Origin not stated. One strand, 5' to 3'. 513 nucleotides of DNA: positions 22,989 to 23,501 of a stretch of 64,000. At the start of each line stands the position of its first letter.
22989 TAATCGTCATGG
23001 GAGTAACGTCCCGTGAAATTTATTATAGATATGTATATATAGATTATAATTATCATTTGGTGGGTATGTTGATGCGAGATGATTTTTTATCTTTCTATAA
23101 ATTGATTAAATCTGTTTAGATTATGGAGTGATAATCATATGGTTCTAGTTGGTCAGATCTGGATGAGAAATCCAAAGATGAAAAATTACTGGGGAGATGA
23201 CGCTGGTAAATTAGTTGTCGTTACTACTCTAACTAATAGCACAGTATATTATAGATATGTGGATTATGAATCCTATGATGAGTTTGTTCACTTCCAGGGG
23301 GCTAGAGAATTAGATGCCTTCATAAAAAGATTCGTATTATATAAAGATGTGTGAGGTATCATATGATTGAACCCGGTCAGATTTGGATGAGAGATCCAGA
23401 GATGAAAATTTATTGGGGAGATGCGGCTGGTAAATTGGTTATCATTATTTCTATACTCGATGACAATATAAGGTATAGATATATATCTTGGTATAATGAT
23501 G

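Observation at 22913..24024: Tandem array A: five overlapping paralogous ~70-aa genes directly abutting tRNA-Leu(CAA)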

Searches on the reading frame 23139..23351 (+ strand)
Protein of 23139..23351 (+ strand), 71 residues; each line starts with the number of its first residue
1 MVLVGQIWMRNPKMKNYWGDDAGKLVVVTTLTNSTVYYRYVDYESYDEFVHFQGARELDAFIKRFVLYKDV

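Call 7: search_protein_families(library=pfam, proteins=[window:23139-23351:+], max_evalue=10)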
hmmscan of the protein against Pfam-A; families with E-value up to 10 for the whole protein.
window:23139-23351:+ (71 aa): 1 family
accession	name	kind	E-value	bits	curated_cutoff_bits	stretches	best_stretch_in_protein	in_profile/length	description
PF13973.12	DUF4222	-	0.01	15.8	27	1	11-44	2-35/53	Domain of unknown function (DUF4222)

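Call 8: search_protein_families(library=phrogs, proteins=[window:23139-23351:+], max_evalue=10)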
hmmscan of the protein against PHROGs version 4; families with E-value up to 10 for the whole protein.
window:23139-23351:+ (71 aa): 1 family
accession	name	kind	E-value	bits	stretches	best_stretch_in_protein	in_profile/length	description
phrog_11874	-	unknown function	0.031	15.5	1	13-44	7-40/65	-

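Call 26: predict_structure(alignment_id=A2)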
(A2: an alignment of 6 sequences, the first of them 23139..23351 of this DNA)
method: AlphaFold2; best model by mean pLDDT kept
length: 71 residues; sequences in the alignment: 6
mean_pLDDT: 94.5   pTM: 0.80
mean pLDDT of the five models: 94.5, 93.5, 93.0, 92.9, 92.8
residues with pLDDT >= 90: 61; 70-90: 10; 50-70: 0; < 50: 0
segments of 3 or more residues with pLDDT < 50: none
pLDDT, mean of each block of 10 residues (from residue 1): 96 96 97 97 83 97 97 77
secondary structure, 60 per line:
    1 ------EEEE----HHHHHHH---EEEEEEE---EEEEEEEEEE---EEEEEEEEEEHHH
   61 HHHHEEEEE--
elements in order: E7-10 H15-21 E25-31 E35-44 E48-57 H58-64 E65-69

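Call 29: search_protein_representatives(alignment_id=A2)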
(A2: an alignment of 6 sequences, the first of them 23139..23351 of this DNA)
Query: 6 sequences, 71 profile positions. Proteins with E-value up to 0.001 (for the whole library): 40; up to 1e-10: 5; up to 1e-30: 1. The best 40 are listed.
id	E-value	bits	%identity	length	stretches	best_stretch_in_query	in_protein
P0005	2.4e-31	123.7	-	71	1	1-71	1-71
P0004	8.3e-25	102.8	-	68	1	1-71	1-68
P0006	1.2e-17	79.8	-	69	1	1-71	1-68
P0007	1.7e-15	72.9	-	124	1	1-71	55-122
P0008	4.9e-11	58.6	-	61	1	1-71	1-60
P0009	1.3e-10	57.3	-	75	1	2-71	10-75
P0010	2.5e-09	53.2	-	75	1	2-71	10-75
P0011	6.2e-09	51.9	-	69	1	1-71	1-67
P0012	8.6e-09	51.5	-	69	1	2-71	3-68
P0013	1.2e-08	51.0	-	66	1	2-68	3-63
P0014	2.8e-08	49.8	-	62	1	1-70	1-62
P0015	1.1e-07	47.9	-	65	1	2-71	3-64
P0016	1.3e-07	47.7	-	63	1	1-67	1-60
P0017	1.8e-07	47.2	-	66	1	1-65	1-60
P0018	2.3e-07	46.9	-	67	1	1-71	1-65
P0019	5.4e-07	45.7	-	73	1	3-66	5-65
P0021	7.7e-07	45.2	-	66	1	1-70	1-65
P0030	2.5e-05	40.3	-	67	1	1-68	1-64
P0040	3.4e-04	36.7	-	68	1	1-71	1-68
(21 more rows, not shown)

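Call 35: find_related_loci(query=A2, collection=viral_contigs, flank=10000)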
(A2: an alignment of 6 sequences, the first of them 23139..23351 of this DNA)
Query A2 (71 aa) in viral_contigs; peptide patterns used: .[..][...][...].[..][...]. (x = any residue, [..] = any of these).
38 stretches matched a pattern, but none encodes a relative of the query by tblastn (E <= 1e-3).

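Call 37: find_homologous_proteins(query=A3, max_evalue=0.001)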
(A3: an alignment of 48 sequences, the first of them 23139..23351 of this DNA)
Query A3 (48 sequences) (71 aa, profile of the alignment): 8 proteins with E <= 0.001 among 49 candidates.
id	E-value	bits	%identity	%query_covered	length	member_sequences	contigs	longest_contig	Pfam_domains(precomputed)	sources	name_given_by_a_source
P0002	4.0e-16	76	100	100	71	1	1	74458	-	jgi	-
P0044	5.9e-14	69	27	93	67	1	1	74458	-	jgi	-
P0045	5.7e-13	66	23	80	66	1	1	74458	-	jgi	-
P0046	1.3e-11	62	29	93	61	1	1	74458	-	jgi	-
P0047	1.3e-10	59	27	61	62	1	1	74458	-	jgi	-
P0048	6.1e-10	57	25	100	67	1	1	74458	-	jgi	-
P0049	6.7e-8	50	25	89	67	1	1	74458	-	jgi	-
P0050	1.0e-5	43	32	52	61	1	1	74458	-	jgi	-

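Call 38: find_encoding_contigs(protein=P0008, flank=10000, max_places=4)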
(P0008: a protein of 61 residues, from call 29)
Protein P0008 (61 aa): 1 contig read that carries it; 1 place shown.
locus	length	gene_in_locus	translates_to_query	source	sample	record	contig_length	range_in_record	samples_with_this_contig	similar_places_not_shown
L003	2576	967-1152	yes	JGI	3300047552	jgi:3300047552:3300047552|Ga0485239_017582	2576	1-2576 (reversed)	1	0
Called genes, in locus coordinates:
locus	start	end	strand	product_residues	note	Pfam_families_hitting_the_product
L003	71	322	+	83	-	-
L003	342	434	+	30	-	-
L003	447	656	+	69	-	-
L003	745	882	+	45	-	-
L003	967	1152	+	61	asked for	-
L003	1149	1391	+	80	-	-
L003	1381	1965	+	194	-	-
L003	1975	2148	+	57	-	-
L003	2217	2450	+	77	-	-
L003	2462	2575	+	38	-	?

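Call 39: find_encoding_contigs(protein=P0011, flank=10000, max_places=4)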
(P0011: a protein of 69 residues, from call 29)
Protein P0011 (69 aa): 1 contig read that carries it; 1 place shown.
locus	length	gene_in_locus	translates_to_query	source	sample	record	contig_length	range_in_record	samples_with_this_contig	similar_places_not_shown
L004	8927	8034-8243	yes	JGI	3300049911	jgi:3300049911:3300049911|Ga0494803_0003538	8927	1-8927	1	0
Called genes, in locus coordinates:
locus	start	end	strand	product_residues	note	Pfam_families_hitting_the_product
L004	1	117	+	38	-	?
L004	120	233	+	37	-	-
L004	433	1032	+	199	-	-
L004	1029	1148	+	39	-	-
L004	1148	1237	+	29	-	-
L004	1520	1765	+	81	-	-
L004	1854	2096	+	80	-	-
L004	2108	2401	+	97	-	-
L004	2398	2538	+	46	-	-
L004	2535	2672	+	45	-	-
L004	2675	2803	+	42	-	-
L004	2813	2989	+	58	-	-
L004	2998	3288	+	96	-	-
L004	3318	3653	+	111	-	-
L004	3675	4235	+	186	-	-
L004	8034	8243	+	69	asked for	-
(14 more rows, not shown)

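Call 40: find_encoding_contigs(protein=P0009, flank=10000, max_places=4)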
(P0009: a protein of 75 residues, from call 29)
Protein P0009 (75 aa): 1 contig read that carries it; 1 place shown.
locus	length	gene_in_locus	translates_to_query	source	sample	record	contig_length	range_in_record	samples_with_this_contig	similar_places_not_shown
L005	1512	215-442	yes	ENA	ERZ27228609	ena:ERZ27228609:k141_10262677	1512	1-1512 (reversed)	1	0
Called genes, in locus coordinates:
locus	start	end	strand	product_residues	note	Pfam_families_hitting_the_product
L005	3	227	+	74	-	?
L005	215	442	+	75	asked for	-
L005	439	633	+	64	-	-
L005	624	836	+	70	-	-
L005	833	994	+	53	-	-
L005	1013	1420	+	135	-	-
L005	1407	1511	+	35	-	?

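Call 41: find_encoding_contigs(protein=P0014, flank=10000, max_places=4)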
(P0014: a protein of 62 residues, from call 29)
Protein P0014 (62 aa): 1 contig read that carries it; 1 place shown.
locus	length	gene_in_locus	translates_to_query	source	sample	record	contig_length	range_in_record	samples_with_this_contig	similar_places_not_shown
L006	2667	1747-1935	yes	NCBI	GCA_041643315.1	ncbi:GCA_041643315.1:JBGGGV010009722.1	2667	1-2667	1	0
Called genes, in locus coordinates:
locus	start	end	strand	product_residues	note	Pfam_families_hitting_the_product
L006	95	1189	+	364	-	PF14522:Cytochrome_C7 (faint), PF14537:Cytochrom_c3_2 (faint), PF22113:Mtrc-MtrF_II-IV_dom (faint)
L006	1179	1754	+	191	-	-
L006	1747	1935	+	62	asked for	-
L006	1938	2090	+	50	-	-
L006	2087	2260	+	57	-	-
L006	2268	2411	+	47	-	-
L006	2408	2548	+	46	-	-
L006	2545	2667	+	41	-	?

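Call 42: find_encoding_contigs(protein=P0019, flank=10000, max_places=4)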
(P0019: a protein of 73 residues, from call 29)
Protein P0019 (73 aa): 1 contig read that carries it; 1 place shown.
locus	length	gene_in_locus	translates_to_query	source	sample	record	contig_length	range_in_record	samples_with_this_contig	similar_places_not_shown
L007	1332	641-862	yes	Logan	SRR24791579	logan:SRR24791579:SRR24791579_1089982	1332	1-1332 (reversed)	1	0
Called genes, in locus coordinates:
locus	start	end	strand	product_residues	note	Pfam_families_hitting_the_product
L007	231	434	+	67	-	-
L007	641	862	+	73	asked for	-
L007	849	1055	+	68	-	-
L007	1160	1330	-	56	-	?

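Call 43: search_protein_families(library=pfam, alignment_id=A3, max_evalue=1)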
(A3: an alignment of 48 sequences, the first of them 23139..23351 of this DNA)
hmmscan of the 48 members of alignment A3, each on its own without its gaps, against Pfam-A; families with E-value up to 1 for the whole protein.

A. member 1, window:23139-23351:+ (71 aa): 1 family
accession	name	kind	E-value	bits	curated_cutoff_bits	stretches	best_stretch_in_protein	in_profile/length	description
PF13973.12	DUF4222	-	0.01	15.8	27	1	11-44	2-35/53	Domain of unknown function (DUF4222)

B. families by the number of members that match (of 48 scanned): 13 families
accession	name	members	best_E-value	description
PF13973.12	DUF4222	11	0.01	Domain of unknown function (DUF4222)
PF03190.21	Thioredox_DsbH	1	0.021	Protein of unknown function, DUF255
PF01805.25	Surp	1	0.028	Surp module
PF06526.17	DUF1107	1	0.041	Protein of unknown function (DUF1107)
PF06600.16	DUF1140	1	0.065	Protein of unknown function (DUF1140)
PF05259.16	Herpes_UL1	1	0.094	Herpesvirus glycoprotein L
PF15431.11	TMEM190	1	0.094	Transmembrane protein 190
PF12951.13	PATR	1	0.095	Passenger-associated-transport-repeat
PF10182.14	Flo11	1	0.1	Flo11 domain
PF24828.1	DUF7713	1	0.13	Domain of unknown function (DUF7713)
PF23185.1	CFAP43_N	1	0.13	CFAP43 N-terminal domain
PF24440.1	DUF7559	1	0.16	Family of unknown function (DUF7559)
PF09251.16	PhageP22-tail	1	0.16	Salmonella phage P22 tail-spike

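Call 44: search_solved_structures(query=A3, max_evalue=10, show_alignments=2)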
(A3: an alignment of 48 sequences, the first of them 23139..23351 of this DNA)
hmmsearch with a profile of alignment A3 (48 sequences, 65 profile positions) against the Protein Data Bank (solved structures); distinct sequences matched with E-value up to 10: 4.
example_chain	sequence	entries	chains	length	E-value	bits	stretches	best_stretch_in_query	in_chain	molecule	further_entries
9ygv_E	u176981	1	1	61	0.06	16.5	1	10-42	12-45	Photosystem I reaction center subunit IV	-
7olc_LT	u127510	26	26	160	0.23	14.6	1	25-61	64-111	60S ribosomal protein l21-like protein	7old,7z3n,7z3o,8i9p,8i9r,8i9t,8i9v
3c8f_A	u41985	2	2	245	0.54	13.4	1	11-42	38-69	Pyruvate formate-lyase 1-activating enzyme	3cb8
7r81_V1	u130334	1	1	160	0.65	13.1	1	24-60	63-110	Ribosomal protein Srp1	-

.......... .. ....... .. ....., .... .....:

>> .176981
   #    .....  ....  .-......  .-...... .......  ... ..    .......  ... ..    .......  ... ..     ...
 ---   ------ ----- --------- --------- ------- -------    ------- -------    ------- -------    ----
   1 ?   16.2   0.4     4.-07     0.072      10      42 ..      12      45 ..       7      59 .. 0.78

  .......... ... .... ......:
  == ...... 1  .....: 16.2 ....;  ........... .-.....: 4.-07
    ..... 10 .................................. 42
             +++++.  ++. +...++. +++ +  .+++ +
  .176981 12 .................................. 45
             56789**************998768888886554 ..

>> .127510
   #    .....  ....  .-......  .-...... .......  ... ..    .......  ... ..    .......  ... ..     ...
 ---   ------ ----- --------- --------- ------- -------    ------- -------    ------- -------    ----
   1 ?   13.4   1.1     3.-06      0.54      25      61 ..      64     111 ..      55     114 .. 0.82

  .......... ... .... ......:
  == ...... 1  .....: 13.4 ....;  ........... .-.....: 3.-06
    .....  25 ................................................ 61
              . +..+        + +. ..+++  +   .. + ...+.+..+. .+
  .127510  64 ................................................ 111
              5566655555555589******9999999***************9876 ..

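Call 48: search_protein_families(library=ncbifam, proteins=[window:23139-23351:+], max_evalue=0.01)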
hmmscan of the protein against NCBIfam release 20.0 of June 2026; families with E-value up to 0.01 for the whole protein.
window:23139-23351:+ (71 aa): 0 families

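Call 52: find_related_loci(query=A2, collection=genome_contigs, flank=10000)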
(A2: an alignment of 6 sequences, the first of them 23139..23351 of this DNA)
Query A2 (71 aa) in genome_contigs; peptide patterns used: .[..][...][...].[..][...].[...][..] (x = any residue, [..] = any of these).
10 stretches matched a pattern, but none encodes a relative of the query by tblastn (E <= 1e-3).

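Call 64: fold_search(model_id=the predicted structure, library=viral)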
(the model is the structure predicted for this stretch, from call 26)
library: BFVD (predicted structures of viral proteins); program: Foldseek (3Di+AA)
matches with E <= 10: 952; with E <= 0.001: 0
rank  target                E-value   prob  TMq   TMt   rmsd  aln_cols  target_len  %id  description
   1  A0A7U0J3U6            9.2e-03  1.00  0.65  0.67   4.3        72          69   17  (no name in the UniProt tables at hand)
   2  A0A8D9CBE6            9.2e-03  1.00  0.50  0.45   4.4        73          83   15  Uncharacterized protein [uncultured marine phage]
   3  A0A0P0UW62            9.7e-03  1.00  0.71  0.68   2.7        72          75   15  Uncharacterized protein [Pectobacterium phage PPWS1]
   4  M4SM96                1.0e-02  1.00  0.69  0.72   3.0        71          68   20  (no name in the UniProt tables at hand)
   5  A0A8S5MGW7            1.2e-02  1.00  0.63  0.43   4.2        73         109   25  Uncharacterized protein [Podoviridae sp. ct1h53]
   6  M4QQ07                1.2e-02  1.00  0.61  0.69   4.7        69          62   19  (no name in the UniProt tables at hand)
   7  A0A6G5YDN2            1.3e-02  1.00  0.64  0.62   4.4        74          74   19  (no name in the UniProt tables at hand)
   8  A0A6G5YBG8            2.0e-02  1.00  0.53  0.67   3.5        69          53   14  (no name in the UniProt tables at hand)
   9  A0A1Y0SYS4            3.1e-02  1.00  0.61  0.49   3.9        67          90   16  Uncharacterized protein [Pseudomonas phage Phabio]
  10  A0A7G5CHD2            4.0e-02  1.00  0.64  0.48   2.8        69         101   14  (no name in the UniProt tables at hand)
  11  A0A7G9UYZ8            4.7e-02  0.93  0.44  0.20   6.7        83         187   16  Uncharacterized protein [Streptomyces phage Faust]
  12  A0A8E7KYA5            5.0e-02  1.00  0.63  0.54   4.4        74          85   15  (no name in the UniProt tables at hand)
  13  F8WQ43                5.6e-02  1.00  0.66  0.47   3.2        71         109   14  (no name in the UniProt tables at hand)
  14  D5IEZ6                6.4e-02  1.00  0.66  0.64   2.7        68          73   12  Uncharacterized protein [Sulfolobus turreted icosahedral virus 2]
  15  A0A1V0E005            6.7e-02  0.99  0.53  0.55   3.8        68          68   16  (no name in the UniProt tables at hand)
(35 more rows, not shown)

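Call 65: fold_search(model_id=the predicted structure, library=pdb)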
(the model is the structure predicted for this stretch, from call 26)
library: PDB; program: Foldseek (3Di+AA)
matches with E <= 10: 524; with E <= 0.001: 0
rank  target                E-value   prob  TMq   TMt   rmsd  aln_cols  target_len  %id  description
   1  7uoo_T                2.0e-02  1.00  0.68  0.45   2.8        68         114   16  Nucleoplasmic pre-60S intermediate of the Nog2 containing pre-rotation state (released 2023-03-15)
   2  7oht_T                2.4e-02  1.00  0.67  0.44   2.6        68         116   16  Nog1-TAP associated immature ribosomal particles from S. cerevisiae after rpL2 expression shut down, population A (released 2021-11-03)
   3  3jct_T                3.0e-02  1.00  0.66  0.42   2.9        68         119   16  Cryo-em structure of eukaryotic pre-60S ribosomal subunits (released 2016-06-01)
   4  8pv1_LT               3.8e-02  1.00  0.61  0.37   3.4        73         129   18  Chaetomium thermophilum pre-60S State 6 - pre-5S rotation - L1 intermediate - composite structure (released 2023-11-15)
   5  7ohq_T                5.1e-02  0.99  0.52  0.34   5.2        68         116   16  Nog1-TAP associated immature ribosomal particle population C from S. cerevisiae (released 2021-11-03)
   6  8fkz_LE               6.8e-02  1.00  0.66  0.46   2.4        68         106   13  Human nucleolar pre-60S ribosomal subunit (State G) (released 2023-07-12)
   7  8i9p_LT               6.8e-02  1.00  0.66  0.40   3.9        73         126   16  Cryo-EM structure of a Chaetomium thermophilum pre-60S ribosomal subunit - State Mak16 (released 2023-05-17)
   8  7qca_LT0              7.7e-02  1.00  0.63  0.31   3.9        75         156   12  Spraguea lophii ribosome (released 2022-11-30)
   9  8fkt_LE               9.2e-02  1.00  0.66  0.43   2.3        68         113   13  Human nucleolar pre-60S ribosomal subunit (State C1) (released 2023-07-12)
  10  8a98_S                1.2e-01  1.00  0.66  0.33   3.7        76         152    9  CRYO-EM STRUCTURE OF LEISHMANIA MAJOR 80S RIBOSOME : snoRNA MUTANT (released 2023-10-11)
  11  7oh3_T                1.2e-01  1.00  0.62  0.42   3.1        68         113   16  Nog1-TAP associated immature ribosomal particle population B from S. cerevisiae (released 2021-11-03)
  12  8fl2_LE               1.2e-01  1.00  0.65  0.37   3.7        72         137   11  Human nuclear pre-60S ribosomal subunit (State I1) (released 2023-07-12)
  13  8fkr_LE               1.3e-01  1.00  0.65  0.46   2.4        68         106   13  Human nucleolar pre-60S ribosomal subunit (State B1) (released 2023-07-12)
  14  8ovj_S                1.3e-01  0.99  0.64  0.31   3.8        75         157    9  CRYO-EM STRUCTURE OF LEISHMANIA MAJOR 80S RIBOSOME : PARENTAL STRAIN (released 2024-05-08)
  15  7olc_LT               1.4e-01  1.00  0.67  0.33   3.9        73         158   16  Thermophilic eukaryotic 80S ribosome at idle POST state (released 2022-01-26)
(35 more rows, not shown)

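Call 72: find_related_loci(query=A5, collection=metagenome_contigs, flank=10000)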
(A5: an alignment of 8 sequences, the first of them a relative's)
Query A5 (69 aa) in metagenome_contigs; peptide patterns used: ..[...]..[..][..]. (x = any residue, [..] = any of these).
70 stretches matched a pattern; 1 encode a relative of the query (tblastn E <= 1e-3); 1 distinct loci.
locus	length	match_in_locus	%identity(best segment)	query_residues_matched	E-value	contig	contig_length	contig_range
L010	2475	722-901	52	1-63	2e-14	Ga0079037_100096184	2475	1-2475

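Call 73: find_encoding_contigs(protein=P0021, flank=10000, max_places=4)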
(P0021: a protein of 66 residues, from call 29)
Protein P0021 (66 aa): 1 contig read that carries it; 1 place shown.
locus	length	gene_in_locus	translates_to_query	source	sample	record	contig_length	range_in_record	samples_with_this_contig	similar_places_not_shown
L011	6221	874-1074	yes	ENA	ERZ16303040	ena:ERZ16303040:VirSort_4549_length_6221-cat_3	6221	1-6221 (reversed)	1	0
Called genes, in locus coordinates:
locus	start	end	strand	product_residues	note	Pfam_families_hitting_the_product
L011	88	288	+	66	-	-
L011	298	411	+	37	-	-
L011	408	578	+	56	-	-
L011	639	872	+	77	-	-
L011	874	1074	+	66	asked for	-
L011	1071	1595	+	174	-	-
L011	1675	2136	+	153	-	PF13392:HNH_3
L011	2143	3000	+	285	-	PF14395:COOH-NH2_lig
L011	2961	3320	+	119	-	-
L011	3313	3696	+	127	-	-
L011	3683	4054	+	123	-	-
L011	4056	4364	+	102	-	-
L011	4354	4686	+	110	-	-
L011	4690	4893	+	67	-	-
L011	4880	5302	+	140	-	-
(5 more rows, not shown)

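Call 74: find_encoding_contigs(protein=P0040, flank=10000, max_places=4)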
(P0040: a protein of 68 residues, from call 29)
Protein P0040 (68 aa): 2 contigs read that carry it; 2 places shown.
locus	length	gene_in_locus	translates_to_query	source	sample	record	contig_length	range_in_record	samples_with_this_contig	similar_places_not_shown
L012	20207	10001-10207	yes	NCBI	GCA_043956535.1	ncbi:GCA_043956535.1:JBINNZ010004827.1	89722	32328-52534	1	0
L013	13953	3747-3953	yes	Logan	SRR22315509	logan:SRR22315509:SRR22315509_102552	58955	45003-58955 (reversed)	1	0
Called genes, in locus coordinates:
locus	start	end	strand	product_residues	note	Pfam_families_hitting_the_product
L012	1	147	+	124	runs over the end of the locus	-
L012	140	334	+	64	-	-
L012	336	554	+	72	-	PF00137:ATP-synt_C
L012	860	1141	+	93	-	-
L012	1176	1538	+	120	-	-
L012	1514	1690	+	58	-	-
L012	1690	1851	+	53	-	-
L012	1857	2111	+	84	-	-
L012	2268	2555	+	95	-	-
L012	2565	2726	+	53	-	-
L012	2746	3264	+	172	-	PF03264:Cytochrom_NNT (faint), PF14522:Cytochrome_C7 (faint), PF14537:Cytochrom_c3_2 (faint)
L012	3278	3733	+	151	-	PF14537:Cytochrom_c3_2 (faint)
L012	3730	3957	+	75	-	-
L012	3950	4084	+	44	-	-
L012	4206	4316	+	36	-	-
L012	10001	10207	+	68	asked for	-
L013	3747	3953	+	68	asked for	-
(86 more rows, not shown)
